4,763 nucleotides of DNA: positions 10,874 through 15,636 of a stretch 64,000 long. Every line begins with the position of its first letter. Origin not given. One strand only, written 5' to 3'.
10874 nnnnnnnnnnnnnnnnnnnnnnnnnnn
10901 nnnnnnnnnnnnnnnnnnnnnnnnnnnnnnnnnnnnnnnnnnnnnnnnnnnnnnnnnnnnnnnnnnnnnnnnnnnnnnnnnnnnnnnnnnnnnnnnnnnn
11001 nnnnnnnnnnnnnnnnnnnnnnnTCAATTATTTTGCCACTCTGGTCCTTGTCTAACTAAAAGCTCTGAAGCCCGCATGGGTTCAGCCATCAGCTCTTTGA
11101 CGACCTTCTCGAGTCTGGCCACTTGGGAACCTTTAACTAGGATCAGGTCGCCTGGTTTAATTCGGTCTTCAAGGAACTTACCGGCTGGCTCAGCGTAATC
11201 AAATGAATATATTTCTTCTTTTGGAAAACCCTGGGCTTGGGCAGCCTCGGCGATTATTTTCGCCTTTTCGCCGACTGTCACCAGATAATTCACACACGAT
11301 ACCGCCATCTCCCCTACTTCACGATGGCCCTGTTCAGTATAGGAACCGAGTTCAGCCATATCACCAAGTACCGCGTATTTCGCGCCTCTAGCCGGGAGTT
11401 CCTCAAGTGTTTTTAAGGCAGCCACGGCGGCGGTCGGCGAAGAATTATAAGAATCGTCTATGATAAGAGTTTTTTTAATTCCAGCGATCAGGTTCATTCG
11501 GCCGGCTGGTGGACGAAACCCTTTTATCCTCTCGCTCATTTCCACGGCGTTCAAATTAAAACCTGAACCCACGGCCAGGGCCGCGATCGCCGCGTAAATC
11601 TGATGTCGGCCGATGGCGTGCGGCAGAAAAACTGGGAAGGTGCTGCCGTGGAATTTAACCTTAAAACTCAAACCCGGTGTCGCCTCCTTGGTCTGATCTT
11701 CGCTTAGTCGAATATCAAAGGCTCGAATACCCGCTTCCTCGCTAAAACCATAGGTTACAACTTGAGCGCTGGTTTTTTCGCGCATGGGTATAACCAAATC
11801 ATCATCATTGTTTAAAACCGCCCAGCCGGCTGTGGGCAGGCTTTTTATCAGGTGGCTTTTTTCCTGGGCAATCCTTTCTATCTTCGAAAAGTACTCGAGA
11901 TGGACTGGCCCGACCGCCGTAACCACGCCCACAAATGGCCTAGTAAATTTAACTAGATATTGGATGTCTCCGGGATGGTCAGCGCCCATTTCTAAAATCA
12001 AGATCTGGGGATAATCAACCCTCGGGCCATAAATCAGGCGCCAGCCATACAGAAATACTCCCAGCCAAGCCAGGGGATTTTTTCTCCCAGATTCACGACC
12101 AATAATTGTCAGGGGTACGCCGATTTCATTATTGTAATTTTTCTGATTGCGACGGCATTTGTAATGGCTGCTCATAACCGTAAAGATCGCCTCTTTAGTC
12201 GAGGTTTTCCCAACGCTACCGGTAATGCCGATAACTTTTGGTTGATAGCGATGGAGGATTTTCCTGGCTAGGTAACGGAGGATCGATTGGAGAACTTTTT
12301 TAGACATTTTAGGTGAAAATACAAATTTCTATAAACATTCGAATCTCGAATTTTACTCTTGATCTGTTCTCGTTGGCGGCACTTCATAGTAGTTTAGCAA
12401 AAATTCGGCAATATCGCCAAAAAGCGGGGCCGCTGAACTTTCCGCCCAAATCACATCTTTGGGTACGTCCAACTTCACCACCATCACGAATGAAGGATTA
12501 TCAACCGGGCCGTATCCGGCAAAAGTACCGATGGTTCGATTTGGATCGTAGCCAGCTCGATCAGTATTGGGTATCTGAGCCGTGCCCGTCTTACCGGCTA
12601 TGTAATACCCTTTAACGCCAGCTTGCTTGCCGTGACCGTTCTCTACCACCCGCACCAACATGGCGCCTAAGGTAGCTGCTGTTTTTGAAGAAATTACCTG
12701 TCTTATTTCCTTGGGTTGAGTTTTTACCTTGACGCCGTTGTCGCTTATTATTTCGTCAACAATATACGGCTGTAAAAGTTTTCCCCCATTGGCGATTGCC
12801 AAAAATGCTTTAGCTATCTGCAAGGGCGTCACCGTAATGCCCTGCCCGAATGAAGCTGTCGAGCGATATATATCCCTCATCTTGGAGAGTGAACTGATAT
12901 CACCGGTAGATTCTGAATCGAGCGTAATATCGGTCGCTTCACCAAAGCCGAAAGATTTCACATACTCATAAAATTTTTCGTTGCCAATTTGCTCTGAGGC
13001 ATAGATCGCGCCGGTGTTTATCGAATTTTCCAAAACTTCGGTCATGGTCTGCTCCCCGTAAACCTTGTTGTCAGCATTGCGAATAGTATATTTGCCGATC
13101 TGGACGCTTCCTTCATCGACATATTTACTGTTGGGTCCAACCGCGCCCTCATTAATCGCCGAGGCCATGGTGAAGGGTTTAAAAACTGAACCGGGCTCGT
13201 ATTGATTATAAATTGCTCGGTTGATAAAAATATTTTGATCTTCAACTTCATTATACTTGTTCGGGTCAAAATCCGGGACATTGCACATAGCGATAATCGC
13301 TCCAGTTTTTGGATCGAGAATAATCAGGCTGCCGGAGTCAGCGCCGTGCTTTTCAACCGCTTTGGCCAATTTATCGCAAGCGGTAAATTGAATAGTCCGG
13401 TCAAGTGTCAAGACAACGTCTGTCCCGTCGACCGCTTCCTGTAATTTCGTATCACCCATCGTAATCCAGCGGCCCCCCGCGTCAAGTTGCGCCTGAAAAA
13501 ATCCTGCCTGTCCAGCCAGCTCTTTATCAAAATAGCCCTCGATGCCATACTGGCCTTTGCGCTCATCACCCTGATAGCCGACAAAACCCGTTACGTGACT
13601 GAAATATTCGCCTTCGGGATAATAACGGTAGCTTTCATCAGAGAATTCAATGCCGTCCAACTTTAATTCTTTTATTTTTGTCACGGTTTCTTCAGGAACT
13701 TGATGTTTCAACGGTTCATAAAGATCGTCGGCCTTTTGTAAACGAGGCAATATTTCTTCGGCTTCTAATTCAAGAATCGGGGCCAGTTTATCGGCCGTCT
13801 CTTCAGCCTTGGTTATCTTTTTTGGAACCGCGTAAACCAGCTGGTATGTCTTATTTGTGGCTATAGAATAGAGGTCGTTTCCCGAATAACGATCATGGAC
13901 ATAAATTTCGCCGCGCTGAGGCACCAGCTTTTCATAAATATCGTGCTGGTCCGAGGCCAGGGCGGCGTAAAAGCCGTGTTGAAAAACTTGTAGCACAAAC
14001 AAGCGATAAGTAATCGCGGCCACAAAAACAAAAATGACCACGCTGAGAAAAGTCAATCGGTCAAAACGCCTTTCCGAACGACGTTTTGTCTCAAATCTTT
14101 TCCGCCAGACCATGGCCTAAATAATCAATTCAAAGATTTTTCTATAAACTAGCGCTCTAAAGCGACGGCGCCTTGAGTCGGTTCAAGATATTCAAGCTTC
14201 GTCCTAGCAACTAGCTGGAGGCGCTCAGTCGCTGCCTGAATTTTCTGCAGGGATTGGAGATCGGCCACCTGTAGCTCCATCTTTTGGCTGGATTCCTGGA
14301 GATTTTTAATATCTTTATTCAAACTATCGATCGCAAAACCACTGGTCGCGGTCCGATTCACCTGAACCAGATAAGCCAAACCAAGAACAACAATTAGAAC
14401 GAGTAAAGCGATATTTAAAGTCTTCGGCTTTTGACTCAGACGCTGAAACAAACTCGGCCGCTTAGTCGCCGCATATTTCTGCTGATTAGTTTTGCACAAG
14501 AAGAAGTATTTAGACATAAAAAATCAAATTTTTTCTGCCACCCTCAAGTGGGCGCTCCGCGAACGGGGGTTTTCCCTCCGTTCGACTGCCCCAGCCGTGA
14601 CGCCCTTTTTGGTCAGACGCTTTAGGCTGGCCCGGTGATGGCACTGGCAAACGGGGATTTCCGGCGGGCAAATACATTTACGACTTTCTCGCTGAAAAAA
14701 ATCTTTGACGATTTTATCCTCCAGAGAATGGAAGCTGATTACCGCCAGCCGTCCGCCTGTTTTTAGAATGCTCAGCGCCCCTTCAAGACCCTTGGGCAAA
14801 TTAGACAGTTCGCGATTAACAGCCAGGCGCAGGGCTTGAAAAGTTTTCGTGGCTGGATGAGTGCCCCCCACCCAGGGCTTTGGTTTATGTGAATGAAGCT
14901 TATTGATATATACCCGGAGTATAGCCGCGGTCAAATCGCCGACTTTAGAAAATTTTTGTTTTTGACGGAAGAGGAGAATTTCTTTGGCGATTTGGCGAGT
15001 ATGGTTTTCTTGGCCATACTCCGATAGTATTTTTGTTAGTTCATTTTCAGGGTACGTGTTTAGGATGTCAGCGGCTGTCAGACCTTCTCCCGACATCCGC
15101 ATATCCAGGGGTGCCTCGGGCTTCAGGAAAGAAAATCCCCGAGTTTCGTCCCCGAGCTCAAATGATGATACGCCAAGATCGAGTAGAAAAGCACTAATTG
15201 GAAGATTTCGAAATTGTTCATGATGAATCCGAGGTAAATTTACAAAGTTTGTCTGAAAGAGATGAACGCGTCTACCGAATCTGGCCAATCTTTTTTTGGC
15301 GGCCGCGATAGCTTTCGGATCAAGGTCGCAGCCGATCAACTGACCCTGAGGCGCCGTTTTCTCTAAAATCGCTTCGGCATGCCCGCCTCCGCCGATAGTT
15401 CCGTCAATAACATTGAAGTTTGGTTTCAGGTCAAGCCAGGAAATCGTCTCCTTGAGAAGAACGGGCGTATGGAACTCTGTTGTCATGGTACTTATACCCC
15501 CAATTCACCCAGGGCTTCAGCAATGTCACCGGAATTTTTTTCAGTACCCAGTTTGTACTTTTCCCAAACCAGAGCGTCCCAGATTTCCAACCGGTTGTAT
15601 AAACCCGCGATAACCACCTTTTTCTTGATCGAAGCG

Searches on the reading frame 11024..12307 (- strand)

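Call 56: search_protein_families(library=pfam, proteins=[window:11024-12307:-], max_evalue=0.001)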
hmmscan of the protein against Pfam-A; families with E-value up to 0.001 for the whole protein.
window:11024-12307:- (427 aa): 2 families
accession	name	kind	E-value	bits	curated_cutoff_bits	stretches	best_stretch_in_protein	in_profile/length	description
PF08245.18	Mur_ligase_M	-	2.3e-32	113.1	24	2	101-246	58-199/200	Mur ligase middle domain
PF02875.26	Mur_ligase_C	-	5.5e-21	76.1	28.4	1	269-394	1-126/127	Mur ligase, glutamate ligase domain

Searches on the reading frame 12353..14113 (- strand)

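Call 56: search_protein_families(library=pfam, proteins=[window:12353-14113:-], max_evalue=0.001)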
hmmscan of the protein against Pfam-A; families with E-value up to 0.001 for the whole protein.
window:12353-14113:- (586 aa): 2 families
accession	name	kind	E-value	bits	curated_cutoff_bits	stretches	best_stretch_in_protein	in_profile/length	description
PF00905.27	Transpeptidase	-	1.5e-77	261.2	22.1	1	261-569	1-298/299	Penicillin binding protein transpeptidase domain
PF03717.20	PBP_dimer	-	3.3e-21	77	24.4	1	64-217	3-176/180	Penicillin-binding Protein dimerisation domain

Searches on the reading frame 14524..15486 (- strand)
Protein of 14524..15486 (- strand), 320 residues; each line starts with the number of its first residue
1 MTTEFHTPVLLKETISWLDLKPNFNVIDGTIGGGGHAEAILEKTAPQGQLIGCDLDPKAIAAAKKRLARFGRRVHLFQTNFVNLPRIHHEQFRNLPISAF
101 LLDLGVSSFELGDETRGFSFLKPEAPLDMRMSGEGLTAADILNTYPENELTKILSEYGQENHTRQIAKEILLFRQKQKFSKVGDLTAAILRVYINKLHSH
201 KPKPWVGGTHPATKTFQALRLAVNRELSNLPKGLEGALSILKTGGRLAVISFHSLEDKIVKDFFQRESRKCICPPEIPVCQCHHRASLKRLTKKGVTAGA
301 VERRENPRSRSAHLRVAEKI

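Call 56: search_protein_families(library=pfam, proteins=[window:14524-15486:-], max_evalue=0.001)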
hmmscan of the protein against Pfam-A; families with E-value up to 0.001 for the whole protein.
window:14524-15486:- (320 aa): 5 families
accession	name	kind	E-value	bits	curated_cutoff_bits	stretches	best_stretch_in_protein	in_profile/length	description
PF01795.25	Methyltransf_5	-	7.3e-103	344.7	27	1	5-320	3-309/309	MraW methylase family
PF13649.12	Methyltransf_25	-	5.8e-06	27.3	27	1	26-92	1-65/97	Methyltransferase domain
PF01209.24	Ubie_methyltran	-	1.2e-05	25.2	20.1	0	21-88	46-114/233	ubiE/COQ5 methyltransferase family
PF13847.12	Methyltransf_31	-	1.7e-05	25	27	0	21-85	2-67/145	Methyltransferase domain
PF08242.18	Methyltransf_12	-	6.7e-05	24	30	1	33-79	6-56/98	Methyltransferase domain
